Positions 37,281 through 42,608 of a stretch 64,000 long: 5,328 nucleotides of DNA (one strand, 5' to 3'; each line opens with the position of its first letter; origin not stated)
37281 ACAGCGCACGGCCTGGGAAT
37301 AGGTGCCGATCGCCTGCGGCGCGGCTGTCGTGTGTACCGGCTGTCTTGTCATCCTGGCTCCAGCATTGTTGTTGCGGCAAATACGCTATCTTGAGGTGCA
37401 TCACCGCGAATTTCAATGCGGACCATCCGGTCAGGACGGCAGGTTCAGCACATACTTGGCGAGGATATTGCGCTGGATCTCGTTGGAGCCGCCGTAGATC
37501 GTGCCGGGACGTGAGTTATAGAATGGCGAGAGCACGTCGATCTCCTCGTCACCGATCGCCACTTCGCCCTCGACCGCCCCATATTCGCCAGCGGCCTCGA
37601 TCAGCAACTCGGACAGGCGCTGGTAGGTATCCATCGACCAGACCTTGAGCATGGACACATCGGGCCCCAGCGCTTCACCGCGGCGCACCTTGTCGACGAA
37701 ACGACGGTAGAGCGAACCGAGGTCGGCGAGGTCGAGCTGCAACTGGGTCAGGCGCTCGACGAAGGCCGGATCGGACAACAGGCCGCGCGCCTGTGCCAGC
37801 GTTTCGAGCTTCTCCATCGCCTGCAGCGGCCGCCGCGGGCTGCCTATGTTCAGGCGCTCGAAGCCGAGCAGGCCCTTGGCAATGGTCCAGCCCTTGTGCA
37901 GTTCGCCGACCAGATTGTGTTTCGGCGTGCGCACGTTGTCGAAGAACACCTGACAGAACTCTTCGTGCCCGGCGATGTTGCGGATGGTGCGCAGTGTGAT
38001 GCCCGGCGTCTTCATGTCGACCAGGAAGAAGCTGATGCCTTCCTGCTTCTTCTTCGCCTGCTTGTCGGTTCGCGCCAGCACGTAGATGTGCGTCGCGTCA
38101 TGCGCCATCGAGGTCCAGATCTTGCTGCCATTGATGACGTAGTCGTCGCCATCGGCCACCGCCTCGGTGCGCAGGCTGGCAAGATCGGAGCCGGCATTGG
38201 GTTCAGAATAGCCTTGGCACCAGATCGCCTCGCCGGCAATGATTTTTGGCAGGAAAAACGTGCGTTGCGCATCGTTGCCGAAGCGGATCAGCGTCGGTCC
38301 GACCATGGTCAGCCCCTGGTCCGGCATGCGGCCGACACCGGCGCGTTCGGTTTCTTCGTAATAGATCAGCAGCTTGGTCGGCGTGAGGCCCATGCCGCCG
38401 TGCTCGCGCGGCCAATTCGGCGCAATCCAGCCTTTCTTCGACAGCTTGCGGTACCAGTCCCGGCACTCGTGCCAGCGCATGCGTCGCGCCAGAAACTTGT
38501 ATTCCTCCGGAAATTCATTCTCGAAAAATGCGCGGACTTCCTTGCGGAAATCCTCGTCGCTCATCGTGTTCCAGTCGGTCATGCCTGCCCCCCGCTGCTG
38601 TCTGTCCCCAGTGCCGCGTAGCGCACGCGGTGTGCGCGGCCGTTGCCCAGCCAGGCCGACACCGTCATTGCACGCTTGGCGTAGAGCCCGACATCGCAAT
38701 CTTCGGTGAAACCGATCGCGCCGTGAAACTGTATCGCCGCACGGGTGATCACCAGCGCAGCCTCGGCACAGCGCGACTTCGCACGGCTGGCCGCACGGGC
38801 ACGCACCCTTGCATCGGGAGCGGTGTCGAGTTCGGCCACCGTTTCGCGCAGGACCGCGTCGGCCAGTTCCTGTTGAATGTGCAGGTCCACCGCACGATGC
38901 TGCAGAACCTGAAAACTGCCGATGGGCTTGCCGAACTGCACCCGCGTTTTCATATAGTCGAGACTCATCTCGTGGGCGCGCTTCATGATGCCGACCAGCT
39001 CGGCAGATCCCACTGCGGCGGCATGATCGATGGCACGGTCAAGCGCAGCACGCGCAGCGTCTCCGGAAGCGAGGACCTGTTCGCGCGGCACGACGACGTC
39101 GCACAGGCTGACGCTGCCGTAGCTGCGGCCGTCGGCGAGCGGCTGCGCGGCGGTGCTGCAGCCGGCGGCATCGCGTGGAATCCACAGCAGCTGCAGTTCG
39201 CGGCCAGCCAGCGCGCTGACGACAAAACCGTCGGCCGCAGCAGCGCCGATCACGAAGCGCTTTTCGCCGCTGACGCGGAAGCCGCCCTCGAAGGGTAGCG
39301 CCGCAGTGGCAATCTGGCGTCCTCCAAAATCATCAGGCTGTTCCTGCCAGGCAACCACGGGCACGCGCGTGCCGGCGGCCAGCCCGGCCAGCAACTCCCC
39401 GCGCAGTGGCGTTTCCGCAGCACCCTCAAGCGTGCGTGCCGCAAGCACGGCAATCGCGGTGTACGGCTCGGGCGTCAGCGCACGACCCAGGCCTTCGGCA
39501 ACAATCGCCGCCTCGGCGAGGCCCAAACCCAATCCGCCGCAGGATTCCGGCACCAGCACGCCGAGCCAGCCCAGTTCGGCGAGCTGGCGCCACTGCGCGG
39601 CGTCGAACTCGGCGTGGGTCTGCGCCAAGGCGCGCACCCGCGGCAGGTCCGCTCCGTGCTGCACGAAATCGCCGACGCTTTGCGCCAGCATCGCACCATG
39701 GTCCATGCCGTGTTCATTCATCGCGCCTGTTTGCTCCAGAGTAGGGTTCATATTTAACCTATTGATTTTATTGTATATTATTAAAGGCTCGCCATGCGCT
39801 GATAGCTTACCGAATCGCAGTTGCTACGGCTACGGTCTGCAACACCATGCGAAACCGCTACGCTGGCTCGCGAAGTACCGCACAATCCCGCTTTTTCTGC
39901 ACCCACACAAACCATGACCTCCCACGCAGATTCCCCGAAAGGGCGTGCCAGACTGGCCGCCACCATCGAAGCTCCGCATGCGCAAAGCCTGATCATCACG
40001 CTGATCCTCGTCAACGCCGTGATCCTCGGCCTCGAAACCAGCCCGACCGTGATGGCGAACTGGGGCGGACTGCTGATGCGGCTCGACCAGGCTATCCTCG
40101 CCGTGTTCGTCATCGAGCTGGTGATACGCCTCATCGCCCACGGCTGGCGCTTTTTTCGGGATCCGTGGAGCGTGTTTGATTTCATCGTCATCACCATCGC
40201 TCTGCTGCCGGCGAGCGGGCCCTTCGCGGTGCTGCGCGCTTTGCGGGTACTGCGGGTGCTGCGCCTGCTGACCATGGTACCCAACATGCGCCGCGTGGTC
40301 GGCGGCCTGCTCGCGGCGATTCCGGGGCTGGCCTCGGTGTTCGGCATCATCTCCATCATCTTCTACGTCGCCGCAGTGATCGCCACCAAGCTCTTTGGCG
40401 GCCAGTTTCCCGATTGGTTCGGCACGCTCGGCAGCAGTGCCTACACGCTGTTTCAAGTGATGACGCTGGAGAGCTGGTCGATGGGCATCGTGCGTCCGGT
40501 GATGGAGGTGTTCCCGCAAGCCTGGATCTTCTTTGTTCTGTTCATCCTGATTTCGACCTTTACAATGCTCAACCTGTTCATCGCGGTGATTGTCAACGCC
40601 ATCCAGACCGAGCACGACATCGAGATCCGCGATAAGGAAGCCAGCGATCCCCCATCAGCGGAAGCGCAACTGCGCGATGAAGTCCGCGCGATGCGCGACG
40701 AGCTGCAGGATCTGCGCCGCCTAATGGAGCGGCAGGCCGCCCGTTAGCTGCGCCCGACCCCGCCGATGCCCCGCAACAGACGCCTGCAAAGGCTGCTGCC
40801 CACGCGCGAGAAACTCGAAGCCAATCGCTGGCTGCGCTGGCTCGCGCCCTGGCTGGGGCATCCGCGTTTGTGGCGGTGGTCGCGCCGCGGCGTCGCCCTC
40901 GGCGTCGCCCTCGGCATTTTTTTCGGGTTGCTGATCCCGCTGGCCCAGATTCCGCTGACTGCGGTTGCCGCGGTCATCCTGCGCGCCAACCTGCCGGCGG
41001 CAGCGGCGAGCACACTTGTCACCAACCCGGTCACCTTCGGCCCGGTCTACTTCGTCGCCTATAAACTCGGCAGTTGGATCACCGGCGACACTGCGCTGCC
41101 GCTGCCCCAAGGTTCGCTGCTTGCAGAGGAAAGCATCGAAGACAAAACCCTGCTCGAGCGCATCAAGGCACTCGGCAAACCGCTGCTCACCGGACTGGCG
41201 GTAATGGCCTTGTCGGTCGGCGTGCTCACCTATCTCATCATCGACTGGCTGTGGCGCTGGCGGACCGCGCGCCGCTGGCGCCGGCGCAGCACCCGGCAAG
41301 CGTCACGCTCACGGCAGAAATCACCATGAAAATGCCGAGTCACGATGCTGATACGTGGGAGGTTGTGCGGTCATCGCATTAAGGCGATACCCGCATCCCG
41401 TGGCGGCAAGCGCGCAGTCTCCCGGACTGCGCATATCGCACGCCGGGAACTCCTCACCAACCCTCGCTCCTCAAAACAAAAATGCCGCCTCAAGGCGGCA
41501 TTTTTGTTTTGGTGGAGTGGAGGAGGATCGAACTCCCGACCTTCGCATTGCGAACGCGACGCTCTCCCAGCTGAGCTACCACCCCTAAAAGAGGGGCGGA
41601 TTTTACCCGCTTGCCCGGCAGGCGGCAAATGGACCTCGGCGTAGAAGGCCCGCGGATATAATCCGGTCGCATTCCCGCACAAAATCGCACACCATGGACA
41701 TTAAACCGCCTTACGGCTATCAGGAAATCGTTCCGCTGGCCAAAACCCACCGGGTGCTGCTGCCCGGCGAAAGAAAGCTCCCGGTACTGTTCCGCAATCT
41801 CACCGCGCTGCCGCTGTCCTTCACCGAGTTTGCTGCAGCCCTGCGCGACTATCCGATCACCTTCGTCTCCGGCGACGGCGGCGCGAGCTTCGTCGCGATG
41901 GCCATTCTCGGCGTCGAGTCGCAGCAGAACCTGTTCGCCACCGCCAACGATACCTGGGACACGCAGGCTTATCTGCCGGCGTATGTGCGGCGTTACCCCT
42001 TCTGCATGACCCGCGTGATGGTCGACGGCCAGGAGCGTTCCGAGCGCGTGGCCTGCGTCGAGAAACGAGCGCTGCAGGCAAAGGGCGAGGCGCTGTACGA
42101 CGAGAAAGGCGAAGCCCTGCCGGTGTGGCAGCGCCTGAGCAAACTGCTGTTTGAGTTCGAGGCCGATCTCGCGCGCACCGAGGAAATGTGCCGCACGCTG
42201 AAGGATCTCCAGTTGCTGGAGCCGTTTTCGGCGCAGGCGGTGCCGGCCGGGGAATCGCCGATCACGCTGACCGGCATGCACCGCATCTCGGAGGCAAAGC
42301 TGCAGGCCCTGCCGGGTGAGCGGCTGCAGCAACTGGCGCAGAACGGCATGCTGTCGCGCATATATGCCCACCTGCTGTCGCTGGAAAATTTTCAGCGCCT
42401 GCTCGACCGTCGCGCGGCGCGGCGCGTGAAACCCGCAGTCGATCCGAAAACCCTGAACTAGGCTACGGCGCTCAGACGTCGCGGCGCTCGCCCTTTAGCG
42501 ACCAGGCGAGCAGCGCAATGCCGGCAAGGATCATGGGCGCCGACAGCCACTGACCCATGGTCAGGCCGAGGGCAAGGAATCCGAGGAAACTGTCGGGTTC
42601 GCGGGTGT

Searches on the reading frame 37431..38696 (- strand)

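Call 63: search_protein_families(library=pfam, proteins=[window:37431-38696:-], max_evalue=0.0001)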
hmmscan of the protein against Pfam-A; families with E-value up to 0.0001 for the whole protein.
window:37431-38696:- (421 aa): 3 families
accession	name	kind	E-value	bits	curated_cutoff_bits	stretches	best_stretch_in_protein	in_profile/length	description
PF02770.24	Acyl-CoA_dh_M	-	2.4e-24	85.7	33.3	1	160-255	1-97/97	Acyl-CoA dehydrogenase, middle domain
PF02771.21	Acyl-CoA_dh_N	-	1.2e-18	68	22.9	1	47-156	4-113/113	Acyl-CoA dehydrogenase, N-terminal domain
PF00441.29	Acyl-CoA_dh_1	-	3.2e-14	53.8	22.4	1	268-416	2-149/150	Acyl-CoA dehydrogenase, C-terminal domain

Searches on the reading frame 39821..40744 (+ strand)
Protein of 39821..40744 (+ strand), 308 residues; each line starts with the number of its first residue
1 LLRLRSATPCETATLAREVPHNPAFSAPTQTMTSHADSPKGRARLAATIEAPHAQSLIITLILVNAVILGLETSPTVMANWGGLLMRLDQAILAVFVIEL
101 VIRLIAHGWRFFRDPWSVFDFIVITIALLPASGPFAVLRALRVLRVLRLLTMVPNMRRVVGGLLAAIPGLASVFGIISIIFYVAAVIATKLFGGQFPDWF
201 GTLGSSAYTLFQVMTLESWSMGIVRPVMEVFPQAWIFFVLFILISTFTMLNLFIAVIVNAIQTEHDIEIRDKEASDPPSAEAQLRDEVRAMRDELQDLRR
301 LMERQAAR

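Call 63: search_protein_families(library=pfam, proteins=[window:39821-40744:+], max_evalue=0.0001)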
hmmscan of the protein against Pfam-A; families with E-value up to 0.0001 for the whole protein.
window:39821-40744:+ (308 aa): 2 families
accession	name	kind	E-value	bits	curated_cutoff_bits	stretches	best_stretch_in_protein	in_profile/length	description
PF00520.37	Ion_trans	-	4.9e-38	131.1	25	1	55-265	5-237/241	Ion transport protein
PF08016.18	PKD_channel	-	3.5e-07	30.3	22.4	1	136-260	101-221/225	Polycystin cation channel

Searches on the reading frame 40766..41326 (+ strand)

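Call 63: search_protein_families(library=pfam, proteins=[window:40766-41326:+], max_evalue=0.0001)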
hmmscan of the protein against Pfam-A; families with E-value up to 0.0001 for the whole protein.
window:40766-41326:+ (187 aa): 1 family
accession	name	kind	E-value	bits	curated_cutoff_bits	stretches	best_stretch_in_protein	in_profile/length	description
PF09835.14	DUF2062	-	2.6e-40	138.2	27.4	1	23-172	1-147/147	Uncharacterized protein conserved in bacteria (DUF2062)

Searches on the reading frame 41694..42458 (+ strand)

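Call 63: search_protein_families(library=pfam, proteins=[window:41694-42458:+], max_evalue=0.0001)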
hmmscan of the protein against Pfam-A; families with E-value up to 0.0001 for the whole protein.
window:41694-42458:+ (255 aa): 1 family
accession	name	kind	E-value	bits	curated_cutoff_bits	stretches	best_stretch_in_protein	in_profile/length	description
PF07277.16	SapC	-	1.3e-55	188.8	28.9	1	32-236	19-220/220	SapC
